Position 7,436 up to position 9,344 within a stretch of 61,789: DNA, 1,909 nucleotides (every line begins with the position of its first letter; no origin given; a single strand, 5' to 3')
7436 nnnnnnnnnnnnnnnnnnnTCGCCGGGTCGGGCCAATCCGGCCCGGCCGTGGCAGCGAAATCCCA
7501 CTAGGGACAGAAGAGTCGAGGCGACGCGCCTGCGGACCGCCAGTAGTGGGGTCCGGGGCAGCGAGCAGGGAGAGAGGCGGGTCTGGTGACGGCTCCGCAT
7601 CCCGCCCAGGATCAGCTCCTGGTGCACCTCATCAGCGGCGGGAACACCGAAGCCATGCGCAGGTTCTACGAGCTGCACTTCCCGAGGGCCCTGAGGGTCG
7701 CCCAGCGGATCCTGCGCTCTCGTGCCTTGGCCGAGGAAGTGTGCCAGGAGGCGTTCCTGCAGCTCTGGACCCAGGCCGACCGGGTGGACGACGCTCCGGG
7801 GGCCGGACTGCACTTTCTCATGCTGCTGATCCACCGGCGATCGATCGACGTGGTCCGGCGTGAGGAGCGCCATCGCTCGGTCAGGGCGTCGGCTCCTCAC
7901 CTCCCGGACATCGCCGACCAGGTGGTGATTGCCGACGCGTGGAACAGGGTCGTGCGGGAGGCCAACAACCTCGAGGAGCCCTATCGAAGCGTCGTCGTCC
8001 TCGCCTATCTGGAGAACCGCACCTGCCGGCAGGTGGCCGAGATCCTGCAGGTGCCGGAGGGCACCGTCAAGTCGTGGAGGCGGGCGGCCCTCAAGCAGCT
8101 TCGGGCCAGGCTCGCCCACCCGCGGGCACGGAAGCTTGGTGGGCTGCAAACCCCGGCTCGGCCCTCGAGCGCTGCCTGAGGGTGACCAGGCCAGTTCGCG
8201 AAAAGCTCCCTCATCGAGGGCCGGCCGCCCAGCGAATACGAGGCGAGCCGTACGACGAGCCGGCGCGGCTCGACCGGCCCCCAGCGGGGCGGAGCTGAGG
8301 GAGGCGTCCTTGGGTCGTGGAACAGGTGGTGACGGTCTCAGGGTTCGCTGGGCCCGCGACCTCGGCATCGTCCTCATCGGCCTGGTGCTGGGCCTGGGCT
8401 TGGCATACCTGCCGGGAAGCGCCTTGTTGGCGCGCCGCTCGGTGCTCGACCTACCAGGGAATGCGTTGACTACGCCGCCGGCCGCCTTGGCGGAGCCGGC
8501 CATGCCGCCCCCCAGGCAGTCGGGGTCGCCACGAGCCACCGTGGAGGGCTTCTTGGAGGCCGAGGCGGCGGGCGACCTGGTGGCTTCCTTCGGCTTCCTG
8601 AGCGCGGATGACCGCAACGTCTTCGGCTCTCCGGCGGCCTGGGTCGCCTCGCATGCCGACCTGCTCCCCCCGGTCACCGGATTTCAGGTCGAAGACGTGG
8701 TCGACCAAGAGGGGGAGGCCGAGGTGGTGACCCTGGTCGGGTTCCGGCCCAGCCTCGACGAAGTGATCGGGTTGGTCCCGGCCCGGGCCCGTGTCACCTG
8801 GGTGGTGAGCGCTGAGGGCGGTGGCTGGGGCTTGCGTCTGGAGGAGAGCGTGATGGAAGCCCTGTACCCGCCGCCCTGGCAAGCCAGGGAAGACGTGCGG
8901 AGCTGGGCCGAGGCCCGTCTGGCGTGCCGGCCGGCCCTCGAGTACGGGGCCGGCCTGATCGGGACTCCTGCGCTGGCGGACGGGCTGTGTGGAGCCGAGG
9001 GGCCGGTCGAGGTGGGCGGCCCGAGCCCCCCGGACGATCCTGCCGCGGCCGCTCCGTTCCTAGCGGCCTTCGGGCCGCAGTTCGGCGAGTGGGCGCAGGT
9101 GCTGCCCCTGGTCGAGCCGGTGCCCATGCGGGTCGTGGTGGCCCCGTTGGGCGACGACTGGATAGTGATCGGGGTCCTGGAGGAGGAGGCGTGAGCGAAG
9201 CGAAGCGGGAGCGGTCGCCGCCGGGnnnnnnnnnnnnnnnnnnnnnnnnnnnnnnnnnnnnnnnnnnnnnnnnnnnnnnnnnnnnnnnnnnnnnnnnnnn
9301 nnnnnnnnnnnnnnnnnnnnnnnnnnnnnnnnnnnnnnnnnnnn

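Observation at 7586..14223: Six-gene ECF sigma / DUF4331 / TPR / NicO-fusion / M23 operon: candidate uncharacterised extracytoplasmic metal-handling system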

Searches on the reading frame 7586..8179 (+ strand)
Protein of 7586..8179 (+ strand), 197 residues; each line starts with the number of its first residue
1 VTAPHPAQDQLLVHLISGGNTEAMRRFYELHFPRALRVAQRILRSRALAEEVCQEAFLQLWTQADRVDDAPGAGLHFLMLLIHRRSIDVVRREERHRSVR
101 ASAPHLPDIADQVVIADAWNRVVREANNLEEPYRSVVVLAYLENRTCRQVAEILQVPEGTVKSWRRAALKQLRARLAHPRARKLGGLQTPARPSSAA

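Call 3: search_protein_families(library=pfam, proteins=[window:7586-8179:+], max_evalue=0.01)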
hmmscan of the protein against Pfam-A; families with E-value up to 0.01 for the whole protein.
window:7586-8179:+ (197 aa): 5 families
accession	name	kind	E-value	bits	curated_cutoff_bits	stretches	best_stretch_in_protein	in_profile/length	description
PF04542.20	Sigma70_r2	-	2.2e-12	47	24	1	27-95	1-70/71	Sigma-70 region 2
PF08281.18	Sigma70_r4_2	-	2.1e-10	40.5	25.7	1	126-172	8-54/54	Sigma-70, region 4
PF04545.22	Sigma70_r4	-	1.1e-09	38.1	24.1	1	129-174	5-50/50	Sigma-70, region 4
PF13384.12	HTH_23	-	5.5e-05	23.3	24.6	1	133-167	6-40/50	Homeodomain-like domain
PF13518.12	HTH_28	-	0.00012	22.5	25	1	137-170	5-38/52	Helix-turn-helix domain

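Call 4: search_protein_families(library=ncbifam, proteins=[window:7586-8179:+], max_evalue=0.01)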
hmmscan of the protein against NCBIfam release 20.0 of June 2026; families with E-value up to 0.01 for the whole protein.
window:7586-8179:+ (197 aa): 69 families (the best 25 are shown)
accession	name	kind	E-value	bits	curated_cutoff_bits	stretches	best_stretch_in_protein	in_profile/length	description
NF007228.0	PRK09646.1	subfamily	1.6e-31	109.5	226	1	9-176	17-190/194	ECF RNA polymerase sigma factor SigK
TIGR02983.1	SigE-fam_strep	subfamily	1.4e-22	80.3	141.55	1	20-178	4-160/162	SigE family RNA polymerase sigma factor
NF009189.0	PRK12537.1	equivalog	4.1e-22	78.6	261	1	17-174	18-179/182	RNA polymerase sigma factor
NF009172.0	PRK12519.1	subfamily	9.2e-22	77.5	222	1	6-177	13-190/194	RNA polymerase sigma factor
TIGR02937.1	sigma70-ECF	superfamily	2.2e-21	76.2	42.9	1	22-176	1-165/165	sigma-70 family RNA polymerase sigma factor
NF008893.0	PRK11924.2-3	equivalog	6e-21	74.8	331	1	17-176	16-180/181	RNA polymerase sigma factor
NF004113.0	PRK05602.1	equivalog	2e-20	73.3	208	1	7-180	30-205/211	RNA polymerase sigma factor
TIGR02985.1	Sig70_bacteroi1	subfamily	2.8e-19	69.9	126.4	1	23-176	2-162/162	RNA polymerase sigma-70 factor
NF009168.0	PRK12515.1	subfamily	3.3e-19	69.1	236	1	5-176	5-179/189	RNA polymerase sigma factor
NF009167.0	PRK12514.1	equivalog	1.6e-17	64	265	1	11-175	9-177/180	RNA polymerase sigma factor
NF009186.0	PRK12534.1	equivalog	2.1e-17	63.5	267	1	12-176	15-185/187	RNA polymerase sigma factor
NF009195.0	PRK12543.1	subfamily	6.4e-17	61.7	197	1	11-176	9-178/192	RNA polymerase sigma factor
NF009176.0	PRK12524.1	equivalog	1.6e-16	60.7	264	1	8-181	12-189/196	RNA polymerase sigma factor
NF007227.0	PRK09645.1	subfamily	3.6e-16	59.6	202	1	20-177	11-171/177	sigma-70 family RNA polymerase sigma factor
NF010500.0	PRK13919.1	subfamily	7e-16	58.9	226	1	8-177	9-184/186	putative RNA polymerase sigma E protein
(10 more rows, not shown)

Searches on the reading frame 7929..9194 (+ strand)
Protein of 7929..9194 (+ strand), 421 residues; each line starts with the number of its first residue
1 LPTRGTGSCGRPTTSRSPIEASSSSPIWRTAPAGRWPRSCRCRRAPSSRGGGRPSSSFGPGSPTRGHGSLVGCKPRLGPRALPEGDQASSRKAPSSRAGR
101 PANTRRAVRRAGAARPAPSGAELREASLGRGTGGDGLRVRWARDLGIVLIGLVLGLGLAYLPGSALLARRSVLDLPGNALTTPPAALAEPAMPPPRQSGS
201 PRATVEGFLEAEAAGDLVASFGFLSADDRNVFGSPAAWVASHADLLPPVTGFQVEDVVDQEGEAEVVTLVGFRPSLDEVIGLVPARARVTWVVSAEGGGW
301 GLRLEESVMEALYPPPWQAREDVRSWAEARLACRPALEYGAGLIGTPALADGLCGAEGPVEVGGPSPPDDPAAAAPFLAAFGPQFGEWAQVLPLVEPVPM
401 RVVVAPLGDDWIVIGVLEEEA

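Call 3: search_protein_families(library=pfam, proteins=[window:7929-9194:+], max_evalue=0.01)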
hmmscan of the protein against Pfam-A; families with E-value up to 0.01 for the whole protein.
window:7929-9194:+ (421 aa): 0 families

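Call 4: search_protein_families(library=ncbifam, proteins=[window:7929-9194:+], max_evalue=0.01)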
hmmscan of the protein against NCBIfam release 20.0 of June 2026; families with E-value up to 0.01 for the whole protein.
window:7929-9194:+ (421 aa): 0 families
